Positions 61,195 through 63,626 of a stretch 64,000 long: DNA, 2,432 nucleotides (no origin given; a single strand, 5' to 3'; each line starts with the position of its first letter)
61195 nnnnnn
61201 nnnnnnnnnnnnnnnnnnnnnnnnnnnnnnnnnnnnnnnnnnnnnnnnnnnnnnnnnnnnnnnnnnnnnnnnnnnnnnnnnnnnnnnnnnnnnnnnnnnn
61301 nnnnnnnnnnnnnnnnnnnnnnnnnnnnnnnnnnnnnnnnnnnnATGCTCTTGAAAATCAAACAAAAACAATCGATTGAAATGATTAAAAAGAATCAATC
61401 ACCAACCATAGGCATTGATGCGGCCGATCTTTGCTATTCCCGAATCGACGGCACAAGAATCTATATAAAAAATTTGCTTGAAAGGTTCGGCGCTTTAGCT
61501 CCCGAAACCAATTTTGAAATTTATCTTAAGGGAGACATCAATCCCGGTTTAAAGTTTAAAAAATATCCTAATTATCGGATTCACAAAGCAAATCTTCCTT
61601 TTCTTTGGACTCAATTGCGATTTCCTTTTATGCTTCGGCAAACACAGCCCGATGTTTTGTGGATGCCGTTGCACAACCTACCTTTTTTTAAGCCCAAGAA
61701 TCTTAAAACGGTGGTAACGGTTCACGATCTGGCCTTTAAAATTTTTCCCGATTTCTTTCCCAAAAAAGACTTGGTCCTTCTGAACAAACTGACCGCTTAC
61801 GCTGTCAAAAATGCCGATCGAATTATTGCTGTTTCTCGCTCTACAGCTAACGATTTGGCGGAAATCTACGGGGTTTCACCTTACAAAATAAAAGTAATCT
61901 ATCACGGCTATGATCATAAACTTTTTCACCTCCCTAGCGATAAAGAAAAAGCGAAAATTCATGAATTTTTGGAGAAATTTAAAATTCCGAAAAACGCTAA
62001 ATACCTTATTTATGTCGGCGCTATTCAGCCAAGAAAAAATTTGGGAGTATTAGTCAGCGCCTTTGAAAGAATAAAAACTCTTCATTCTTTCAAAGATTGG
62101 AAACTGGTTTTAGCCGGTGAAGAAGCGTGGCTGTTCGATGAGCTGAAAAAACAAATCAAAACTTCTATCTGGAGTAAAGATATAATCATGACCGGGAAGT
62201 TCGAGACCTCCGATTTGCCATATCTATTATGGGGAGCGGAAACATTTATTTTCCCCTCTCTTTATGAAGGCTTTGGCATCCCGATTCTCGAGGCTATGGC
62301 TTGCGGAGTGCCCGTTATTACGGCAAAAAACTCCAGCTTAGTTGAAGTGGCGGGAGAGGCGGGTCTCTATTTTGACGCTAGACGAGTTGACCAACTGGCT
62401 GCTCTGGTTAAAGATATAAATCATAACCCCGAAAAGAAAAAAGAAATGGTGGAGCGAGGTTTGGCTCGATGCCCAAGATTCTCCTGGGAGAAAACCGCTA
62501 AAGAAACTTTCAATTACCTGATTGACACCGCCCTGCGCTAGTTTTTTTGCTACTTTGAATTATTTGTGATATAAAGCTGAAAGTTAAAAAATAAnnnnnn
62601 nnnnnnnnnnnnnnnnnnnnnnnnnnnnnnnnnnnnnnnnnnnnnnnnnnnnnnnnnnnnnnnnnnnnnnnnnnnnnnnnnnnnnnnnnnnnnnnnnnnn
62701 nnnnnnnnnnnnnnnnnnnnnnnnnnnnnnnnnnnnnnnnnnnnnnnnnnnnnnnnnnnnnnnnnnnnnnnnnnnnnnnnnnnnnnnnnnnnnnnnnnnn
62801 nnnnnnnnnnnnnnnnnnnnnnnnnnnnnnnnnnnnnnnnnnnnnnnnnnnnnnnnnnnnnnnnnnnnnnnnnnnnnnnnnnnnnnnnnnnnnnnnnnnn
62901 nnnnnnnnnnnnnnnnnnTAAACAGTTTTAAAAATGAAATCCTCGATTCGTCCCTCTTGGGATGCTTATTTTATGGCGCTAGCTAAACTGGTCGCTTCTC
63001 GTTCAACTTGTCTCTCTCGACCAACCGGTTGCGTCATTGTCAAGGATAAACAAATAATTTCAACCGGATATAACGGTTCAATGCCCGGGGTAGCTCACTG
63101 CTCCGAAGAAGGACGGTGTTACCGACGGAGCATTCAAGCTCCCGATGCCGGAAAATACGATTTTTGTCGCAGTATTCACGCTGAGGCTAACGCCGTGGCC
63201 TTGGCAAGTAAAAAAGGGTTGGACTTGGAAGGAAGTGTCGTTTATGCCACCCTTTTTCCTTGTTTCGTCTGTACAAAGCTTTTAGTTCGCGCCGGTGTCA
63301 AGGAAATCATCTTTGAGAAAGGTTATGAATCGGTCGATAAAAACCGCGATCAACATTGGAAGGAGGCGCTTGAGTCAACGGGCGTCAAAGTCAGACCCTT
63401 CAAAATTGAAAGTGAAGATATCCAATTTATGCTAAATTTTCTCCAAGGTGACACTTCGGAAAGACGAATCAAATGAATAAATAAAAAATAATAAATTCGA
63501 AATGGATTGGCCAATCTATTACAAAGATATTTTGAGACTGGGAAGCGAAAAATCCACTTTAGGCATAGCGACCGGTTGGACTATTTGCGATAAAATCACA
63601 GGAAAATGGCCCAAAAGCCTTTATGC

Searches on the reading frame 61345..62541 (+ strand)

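Call 17: search_protein_families(library=pfam, proteins=[window:61345-62541:+], max_evalue=0.001)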
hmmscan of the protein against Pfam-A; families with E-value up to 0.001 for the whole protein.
window:61345-62541:+ (398 aa): 6 families
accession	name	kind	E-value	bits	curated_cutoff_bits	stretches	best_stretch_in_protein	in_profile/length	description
PF00534.26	Glycos_transf_1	-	3.8e-34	118.1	26.4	1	207-372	4-169/172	Glycosyl transferases group 1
PF13692.12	Glyco_trans_1_4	-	3.4e-26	92.6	27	1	219-357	2-138/142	Glycosyl transferases group 1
PF13439.12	Glyco_transf_4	-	5.8e-18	65.9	28.5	1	73-191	44-168/170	Glycosyltransferase Family 4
PF20706.3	GT4-conflict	-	2.8e-10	40.2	26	1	223-343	202-324/385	Family 4 Glycosyltransferase in conflict systems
PF13524.12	Glyco_trans_1_2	-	3.8e-08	33.8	25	1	262-386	4-140/144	Glycosyl transferase-like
PF13579.12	Glyco_trans_4_4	-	7.9e-06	26.7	29.7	1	85-186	58-156/158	Glycosyl transferase 4-like domain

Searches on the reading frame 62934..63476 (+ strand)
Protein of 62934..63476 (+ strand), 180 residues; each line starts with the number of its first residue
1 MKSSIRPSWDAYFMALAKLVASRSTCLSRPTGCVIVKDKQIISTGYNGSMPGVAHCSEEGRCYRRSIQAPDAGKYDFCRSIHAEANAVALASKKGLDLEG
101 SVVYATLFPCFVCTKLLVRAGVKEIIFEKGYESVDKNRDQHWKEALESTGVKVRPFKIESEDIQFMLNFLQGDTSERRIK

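Call 17: search_protein_families(library=pfam, proteins=[window:62934-63476:+], max_evalue=0.001)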
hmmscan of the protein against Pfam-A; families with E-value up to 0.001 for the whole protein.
window:62934-63476:+ (180 aa): 2 families
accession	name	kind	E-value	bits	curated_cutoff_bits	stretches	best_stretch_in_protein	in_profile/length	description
PF00383.29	dCMP_cyt_deam_1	-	9.2e-24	83.7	25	1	8-128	2-101/102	Cytidine and deoxycytidylate deaminase zinc-binding region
PF14437.12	MafB19-deam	-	8.8e-17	61.8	27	1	8-132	2-104/142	MafB19-like deaminase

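Call 33: find_encoding_contigs(protein=window:62934-63476:+, flank=10000, max_places=2)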
Protein window:62934-63476:+ (180 aa): 14 contigs read that carry it; 2 places shown.
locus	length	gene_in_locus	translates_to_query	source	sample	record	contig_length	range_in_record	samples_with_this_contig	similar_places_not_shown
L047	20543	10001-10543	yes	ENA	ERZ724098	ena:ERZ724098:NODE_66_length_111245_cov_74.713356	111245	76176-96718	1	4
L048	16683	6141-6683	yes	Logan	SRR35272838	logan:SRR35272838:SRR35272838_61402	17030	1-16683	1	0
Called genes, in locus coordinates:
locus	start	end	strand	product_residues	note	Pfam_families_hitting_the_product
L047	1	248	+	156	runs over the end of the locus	PF18914:DUF5666 (weak)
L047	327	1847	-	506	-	PF02874:ATP-synt_ab_N, PF00006:ATP-synt_ab, PF00306:ATP-synt_ab_C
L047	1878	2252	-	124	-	PF00213:OSCP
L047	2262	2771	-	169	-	PF00430:ATP-synt_B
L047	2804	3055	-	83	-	PF00137:ATP-synt_C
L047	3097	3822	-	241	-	PF00119:ATP-synt_A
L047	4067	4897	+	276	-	PF00121:TIM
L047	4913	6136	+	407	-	PF00534:Glycos_transf_1 (weak), PF13692:Glyco_trans_1_4, PF13524:Glyco_trans_1_2 (weak)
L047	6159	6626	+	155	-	PF14584:DUF4446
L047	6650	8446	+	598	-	PF04760:IF2_N, PF00025:Arf, PF00009:GTP_EFTU, PF00071:Ras, PF01926:MMR_HSR1, PF02421:FeoB_N (weak), PF22042:EF-G_D2, PF11987:IF-2, +2 more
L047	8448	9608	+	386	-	PF13439:Glyco_transf_4, PF13579:Glyco_trans_4_4 (weak), PF20706:GT4-conflict, PF00534:Glycos_transf_1, PF13692:Glyco_trans_1_4, PF13524:Glyco_trans_1_2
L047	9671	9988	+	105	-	PF01197:Ribosomal_L31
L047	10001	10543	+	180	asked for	PF00383:dCMP_cyt_deam_1, PF14437:MafB19-deam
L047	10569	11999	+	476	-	PF00303:Thymidylat_synt, PF14251:PterinBD-DUF4346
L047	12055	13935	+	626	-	PF01411:tRNA-synt_2c, PF07973:tRNA_SAD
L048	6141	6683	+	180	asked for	PF00383:dCMP_cyt_deam_1, PF14437:MafB19-deam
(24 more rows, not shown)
